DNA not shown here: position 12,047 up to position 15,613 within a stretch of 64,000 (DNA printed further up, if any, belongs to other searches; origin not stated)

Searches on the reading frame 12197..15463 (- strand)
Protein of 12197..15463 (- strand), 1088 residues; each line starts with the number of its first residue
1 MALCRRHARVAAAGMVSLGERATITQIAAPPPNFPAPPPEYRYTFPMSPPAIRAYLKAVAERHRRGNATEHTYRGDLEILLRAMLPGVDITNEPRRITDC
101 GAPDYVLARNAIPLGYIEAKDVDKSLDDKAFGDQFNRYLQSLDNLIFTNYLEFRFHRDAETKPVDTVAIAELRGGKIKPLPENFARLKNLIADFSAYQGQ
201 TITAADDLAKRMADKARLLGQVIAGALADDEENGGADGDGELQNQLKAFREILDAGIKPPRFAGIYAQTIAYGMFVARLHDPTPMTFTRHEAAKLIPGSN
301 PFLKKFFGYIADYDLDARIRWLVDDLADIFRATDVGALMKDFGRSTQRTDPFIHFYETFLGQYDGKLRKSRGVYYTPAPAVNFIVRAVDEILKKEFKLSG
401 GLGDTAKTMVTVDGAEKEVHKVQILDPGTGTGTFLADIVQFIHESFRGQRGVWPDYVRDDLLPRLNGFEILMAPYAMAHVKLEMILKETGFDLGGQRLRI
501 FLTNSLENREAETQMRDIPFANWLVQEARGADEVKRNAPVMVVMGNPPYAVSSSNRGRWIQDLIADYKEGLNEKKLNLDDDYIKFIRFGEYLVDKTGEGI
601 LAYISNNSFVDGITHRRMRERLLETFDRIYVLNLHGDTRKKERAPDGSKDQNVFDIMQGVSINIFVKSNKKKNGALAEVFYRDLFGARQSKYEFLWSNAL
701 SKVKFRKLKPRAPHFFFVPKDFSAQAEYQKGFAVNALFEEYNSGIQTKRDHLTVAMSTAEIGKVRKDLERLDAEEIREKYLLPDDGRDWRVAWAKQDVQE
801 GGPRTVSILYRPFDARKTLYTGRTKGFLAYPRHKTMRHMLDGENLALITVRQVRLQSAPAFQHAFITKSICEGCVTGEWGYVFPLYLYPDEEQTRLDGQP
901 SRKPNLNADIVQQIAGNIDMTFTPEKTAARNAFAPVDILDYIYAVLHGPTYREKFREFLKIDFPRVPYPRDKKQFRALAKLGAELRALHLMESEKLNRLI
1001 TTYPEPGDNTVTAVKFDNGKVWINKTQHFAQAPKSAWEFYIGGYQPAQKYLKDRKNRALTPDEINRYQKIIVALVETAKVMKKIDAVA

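Call 77: search_protein_families(library=pfam, proteins=[window:12197-15463:-], max_evalue=0.001)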
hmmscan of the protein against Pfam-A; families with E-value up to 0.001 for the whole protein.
window:12197-15463:- (1088 aa): 4 families
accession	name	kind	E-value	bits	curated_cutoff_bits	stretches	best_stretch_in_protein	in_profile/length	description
PF18135.7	Type_ISP_C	-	8.8e-81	272.1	25.9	1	737-1082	2-341/342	Type ISP C-terminal specificity domain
PF02384.22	N6_Mtase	-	6.7e-09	35.9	20.4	1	349-623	3-202/311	N-6 DNA Methylase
PF07669.17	Eco57I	-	4.5e-07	30.6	25.3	1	476-627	12-158/171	Eco57I restriction-modification methylase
PF20473.4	MmeI_Mtase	-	9.5e-05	22.1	27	1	416-624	15-217/259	MmeI, DNA-methyltransferase domain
